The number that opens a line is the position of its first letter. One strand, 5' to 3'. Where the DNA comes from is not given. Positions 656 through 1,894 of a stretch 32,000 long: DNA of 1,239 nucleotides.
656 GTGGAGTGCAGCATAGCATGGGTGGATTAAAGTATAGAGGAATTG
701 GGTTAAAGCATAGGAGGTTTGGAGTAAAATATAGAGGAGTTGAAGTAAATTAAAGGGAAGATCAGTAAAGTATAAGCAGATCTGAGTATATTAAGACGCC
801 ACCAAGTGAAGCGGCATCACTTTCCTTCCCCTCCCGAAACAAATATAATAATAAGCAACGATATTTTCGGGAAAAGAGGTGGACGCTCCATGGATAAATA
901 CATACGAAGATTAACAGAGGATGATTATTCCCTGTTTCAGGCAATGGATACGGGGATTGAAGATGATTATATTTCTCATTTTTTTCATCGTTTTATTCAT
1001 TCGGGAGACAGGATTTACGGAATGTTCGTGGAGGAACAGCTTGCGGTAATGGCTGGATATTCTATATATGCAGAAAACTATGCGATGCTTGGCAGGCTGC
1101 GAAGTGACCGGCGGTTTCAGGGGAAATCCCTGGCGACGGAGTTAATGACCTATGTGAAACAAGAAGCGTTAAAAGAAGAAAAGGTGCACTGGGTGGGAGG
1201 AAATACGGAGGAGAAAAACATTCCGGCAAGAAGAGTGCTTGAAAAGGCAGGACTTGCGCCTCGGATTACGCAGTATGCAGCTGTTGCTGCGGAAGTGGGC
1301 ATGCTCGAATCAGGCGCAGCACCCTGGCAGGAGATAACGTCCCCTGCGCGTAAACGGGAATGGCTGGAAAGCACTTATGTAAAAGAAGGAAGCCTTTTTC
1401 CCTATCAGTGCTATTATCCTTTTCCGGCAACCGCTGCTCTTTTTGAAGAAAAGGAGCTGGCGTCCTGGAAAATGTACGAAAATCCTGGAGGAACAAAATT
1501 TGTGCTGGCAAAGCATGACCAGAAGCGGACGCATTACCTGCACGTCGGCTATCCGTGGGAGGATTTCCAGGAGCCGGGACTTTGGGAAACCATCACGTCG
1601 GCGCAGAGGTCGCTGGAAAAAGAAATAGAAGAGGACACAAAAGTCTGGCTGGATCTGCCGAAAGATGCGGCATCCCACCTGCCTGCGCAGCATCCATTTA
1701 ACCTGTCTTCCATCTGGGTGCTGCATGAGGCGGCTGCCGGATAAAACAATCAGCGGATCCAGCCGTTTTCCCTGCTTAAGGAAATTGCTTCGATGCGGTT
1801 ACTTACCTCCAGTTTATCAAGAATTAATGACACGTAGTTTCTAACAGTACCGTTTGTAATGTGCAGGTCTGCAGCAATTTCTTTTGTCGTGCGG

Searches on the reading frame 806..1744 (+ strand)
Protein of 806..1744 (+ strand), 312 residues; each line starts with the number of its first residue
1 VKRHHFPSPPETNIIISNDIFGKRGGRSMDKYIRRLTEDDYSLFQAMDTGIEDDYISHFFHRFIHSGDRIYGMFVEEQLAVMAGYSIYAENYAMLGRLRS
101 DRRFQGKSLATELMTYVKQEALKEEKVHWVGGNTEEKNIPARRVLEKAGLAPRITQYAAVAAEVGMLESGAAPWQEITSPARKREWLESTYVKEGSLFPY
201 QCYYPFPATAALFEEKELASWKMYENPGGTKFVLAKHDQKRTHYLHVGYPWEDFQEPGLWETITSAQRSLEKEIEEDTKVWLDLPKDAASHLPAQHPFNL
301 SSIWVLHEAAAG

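Call 95: search_protein_families(library=pfam, proteins=[window:806-1744:+], max_evalue=0.001)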
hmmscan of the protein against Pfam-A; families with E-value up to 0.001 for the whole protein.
window:806-1744:+ (312 aa): 2 families
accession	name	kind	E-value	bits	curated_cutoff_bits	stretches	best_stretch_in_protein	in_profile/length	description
PF00583.31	Acetyltransf_1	-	2.1e-08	34.9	20.7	1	54-149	19-115/116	Acetyltransferase (GNAT) family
PF13302.13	Acetyltransf_3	-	2.6e-06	28.6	25.4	1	93-150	81-137/138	Acetyltransferase (GNAT) domain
